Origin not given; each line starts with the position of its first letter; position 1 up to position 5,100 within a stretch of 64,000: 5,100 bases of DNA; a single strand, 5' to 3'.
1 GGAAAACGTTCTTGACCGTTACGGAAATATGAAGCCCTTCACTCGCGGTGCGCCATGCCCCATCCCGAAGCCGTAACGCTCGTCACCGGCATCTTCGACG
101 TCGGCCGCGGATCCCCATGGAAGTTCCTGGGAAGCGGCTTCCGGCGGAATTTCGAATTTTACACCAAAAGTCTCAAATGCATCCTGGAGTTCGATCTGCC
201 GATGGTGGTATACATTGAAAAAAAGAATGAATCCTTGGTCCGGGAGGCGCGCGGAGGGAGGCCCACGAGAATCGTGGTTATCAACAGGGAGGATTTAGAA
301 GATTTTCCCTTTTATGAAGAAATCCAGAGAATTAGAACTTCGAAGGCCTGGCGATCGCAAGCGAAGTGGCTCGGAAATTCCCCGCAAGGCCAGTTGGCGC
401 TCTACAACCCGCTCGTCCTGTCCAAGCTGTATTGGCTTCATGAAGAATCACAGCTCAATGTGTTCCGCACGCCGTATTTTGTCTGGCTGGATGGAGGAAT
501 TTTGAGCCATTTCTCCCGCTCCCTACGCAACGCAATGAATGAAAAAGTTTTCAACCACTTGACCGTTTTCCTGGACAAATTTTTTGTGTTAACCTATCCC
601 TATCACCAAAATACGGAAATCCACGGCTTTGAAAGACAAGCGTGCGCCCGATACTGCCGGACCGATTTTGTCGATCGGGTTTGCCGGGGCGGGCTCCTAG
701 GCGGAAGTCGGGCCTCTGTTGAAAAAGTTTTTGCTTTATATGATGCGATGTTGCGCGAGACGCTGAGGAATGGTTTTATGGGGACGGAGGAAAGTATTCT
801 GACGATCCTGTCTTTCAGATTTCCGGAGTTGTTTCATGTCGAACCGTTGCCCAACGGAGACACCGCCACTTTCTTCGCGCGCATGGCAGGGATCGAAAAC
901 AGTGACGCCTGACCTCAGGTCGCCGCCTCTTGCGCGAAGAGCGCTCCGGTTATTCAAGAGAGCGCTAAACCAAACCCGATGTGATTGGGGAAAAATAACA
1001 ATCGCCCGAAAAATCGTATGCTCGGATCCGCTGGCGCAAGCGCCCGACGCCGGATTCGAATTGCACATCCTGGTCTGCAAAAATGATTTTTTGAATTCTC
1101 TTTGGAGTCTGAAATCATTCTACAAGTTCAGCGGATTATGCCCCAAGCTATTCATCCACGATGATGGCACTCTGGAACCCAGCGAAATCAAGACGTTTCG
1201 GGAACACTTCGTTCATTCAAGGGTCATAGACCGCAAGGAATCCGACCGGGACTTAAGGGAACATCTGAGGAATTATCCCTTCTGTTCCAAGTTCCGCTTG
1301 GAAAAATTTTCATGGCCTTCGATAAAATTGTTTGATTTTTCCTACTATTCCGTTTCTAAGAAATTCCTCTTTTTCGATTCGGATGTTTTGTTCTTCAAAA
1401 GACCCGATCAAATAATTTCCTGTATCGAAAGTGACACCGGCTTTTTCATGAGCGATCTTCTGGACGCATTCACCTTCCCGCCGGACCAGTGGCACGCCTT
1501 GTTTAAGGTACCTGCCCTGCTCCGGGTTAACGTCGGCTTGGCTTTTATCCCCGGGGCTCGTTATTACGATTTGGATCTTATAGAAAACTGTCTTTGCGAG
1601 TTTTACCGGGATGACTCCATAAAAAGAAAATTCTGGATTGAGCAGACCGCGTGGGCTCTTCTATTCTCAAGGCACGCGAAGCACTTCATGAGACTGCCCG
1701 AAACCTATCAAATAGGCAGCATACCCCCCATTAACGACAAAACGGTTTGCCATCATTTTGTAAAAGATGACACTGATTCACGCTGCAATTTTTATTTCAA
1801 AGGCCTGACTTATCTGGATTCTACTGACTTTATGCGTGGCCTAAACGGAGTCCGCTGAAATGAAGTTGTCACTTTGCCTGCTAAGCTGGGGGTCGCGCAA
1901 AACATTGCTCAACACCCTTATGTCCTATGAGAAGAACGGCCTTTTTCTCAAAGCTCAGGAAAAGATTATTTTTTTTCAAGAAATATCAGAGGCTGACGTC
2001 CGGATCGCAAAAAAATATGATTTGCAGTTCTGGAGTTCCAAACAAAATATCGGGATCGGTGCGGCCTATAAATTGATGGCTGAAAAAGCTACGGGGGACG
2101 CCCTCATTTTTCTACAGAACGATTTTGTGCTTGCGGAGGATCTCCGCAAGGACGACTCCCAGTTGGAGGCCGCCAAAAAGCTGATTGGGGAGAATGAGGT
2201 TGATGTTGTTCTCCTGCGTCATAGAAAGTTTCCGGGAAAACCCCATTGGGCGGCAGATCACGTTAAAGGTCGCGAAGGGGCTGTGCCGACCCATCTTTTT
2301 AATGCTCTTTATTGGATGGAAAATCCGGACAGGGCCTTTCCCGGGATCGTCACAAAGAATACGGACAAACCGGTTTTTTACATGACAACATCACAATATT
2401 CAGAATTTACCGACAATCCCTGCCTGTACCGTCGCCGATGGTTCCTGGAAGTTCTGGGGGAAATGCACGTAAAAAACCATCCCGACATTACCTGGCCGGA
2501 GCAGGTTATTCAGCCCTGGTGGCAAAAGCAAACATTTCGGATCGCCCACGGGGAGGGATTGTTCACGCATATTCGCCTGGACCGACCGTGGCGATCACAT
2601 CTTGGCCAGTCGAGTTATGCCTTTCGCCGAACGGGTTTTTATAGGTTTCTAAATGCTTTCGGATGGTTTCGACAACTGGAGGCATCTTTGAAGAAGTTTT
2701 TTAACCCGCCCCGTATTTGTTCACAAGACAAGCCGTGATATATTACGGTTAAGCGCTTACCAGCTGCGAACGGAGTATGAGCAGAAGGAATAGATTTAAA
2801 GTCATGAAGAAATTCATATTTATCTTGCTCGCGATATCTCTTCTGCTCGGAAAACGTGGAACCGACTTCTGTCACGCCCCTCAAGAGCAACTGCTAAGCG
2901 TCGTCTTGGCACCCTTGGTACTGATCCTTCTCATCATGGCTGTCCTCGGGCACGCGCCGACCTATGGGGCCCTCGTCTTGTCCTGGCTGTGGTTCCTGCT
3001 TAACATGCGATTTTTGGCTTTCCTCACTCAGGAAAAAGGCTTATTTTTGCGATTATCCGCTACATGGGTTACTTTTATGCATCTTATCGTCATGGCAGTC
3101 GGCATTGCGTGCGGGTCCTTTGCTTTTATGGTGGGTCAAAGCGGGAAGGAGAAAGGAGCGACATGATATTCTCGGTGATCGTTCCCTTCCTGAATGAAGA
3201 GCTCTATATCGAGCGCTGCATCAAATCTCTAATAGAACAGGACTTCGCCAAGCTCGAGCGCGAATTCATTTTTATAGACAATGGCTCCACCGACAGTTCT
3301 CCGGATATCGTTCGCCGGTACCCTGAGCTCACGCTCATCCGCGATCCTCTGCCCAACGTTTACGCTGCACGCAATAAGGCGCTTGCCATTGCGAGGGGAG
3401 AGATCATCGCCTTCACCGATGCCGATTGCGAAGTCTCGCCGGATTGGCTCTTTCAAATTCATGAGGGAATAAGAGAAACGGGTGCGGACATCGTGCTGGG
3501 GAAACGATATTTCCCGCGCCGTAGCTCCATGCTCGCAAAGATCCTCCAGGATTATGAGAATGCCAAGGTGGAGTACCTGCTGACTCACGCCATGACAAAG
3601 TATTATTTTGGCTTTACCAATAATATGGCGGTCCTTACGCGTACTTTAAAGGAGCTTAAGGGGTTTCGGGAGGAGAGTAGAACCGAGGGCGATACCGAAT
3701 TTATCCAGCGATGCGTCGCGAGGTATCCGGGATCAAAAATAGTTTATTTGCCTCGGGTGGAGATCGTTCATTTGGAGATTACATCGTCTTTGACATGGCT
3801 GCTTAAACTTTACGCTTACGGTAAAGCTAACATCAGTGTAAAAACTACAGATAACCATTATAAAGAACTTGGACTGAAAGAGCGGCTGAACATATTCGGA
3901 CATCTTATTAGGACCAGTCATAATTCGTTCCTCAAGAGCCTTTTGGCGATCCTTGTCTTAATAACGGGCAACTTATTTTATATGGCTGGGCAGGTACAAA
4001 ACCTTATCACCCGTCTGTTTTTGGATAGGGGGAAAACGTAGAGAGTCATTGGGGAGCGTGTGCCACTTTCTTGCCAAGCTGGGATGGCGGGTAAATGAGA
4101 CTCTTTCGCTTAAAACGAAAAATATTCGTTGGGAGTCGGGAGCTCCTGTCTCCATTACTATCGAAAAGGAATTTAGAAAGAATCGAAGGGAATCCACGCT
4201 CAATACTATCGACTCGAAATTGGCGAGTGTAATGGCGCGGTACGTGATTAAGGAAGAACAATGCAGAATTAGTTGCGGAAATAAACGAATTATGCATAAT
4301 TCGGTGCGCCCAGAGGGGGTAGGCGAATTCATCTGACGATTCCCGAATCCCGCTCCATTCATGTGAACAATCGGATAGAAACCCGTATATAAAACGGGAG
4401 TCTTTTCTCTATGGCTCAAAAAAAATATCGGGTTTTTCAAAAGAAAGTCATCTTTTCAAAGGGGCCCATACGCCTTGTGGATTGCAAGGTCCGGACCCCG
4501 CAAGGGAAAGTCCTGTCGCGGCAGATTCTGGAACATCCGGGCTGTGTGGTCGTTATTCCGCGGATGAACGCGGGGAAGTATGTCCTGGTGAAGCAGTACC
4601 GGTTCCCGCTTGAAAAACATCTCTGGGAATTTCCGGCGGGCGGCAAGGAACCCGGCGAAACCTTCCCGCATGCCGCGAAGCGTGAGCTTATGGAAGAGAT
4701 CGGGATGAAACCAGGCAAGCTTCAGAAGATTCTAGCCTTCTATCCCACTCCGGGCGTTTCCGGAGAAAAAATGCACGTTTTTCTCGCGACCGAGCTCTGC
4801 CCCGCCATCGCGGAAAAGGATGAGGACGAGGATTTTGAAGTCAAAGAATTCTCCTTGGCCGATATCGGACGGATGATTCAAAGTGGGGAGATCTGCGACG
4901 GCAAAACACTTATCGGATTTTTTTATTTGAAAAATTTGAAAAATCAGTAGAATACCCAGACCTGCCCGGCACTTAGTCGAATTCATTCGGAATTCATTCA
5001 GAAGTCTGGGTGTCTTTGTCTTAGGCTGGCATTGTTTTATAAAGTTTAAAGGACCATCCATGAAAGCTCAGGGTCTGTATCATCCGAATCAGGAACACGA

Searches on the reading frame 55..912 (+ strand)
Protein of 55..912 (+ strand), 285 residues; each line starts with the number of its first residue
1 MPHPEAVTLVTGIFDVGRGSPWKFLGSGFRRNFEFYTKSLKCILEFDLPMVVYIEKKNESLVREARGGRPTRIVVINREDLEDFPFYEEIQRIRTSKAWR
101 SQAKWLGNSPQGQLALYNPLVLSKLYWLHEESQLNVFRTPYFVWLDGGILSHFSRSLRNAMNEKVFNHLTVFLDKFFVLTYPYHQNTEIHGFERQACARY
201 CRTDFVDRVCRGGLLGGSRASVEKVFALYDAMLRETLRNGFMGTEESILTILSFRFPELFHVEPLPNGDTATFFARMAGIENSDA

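Call 11: search_protein_families(library=pfam, proteins=[window:55-912:+])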
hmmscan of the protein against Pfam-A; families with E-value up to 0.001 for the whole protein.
window:55-912:+ (285 aa): 1 family
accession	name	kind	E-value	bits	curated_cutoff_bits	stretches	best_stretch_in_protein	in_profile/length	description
PF09612.15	HtrL_YibB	-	1.3e-19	71.3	24.1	1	6-262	2-253/267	Bacterial protein of unknown function (HtrL_YibB)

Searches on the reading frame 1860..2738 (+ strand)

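Call 11: search_protein_families(library=pfam, proteins=[window:1860-2738:+])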
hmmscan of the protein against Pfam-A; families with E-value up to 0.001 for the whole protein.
window:1860-2738:+ (292 aa): 1 family
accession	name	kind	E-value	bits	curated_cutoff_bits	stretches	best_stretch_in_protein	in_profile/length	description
PF00535.33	Glycos_transf_2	-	0.00042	20.7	23.3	1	44-128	39-122/168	Glycosyl transferase family 2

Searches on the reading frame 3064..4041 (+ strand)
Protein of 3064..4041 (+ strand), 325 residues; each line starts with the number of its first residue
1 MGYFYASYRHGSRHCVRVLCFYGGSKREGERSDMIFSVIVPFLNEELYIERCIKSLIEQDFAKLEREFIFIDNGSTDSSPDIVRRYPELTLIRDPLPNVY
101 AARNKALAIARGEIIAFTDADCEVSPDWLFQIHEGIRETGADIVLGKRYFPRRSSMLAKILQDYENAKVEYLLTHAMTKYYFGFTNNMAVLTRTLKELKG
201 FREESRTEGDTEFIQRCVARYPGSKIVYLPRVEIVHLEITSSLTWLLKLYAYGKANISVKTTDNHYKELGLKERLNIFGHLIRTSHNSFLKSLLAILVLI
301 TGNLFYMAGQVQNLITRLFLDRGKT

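Call 11: search_protein_families(library=pfam, proteins=[window:3064-4041:+])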
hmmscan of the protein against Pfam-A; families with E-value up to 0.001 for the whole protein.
window:3064-4041:+ (325 aa): 5 families
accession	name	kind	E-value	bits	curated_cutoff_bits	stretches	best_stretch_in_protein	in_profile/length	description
PF00535.33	Glycos_transf_2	-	2.1e-31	109.5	23.3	1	37-163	1-130/168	Glycosyl transferase family 2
PF13641.12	Glyco_tranf_2_3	-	4e-10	40.5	27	1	36-241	3-216/230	Glycosyltransferase like family 2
PF10111.15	Glyco_tranf_2_2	-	6.6e-09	36.1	27.3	1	37-222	1-204/276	Glycosyltransferase like family 2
PF13506.12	Glyco_transf_21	-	6e-06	26.3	21.7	1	105-202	24-121/174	Glycosyl transferase family 21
PF13632.12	Glyco_trans_2_3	-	0.00027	21.3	27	1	114-253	1-142/198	Glycosyl transferase family group 2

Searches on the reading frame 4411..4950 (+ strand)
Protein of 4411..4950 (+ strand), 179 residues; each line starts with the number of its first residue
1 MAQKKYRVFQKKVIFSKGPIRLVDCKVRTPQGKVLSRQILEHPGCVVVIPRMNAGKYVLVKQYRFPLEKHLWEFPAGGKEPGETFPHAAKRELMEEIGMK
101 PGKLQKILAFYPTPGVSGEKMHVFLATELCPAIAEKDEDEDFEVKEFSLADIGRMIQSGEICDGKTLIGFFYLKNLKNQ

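Call 11: search_protein_families(library=pfam, proteins=[window:4411-4950:+])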
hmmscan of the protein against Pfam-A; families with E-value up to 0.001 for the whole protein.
window:4411-4950:+ (179 aa): 1 family
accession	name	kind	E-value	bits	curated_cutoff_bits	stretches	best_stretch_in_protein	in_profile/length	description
PF00293.34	NUDIX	-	2.3e-16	60.5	21.1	1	45-152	5-118/134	NUDIX domain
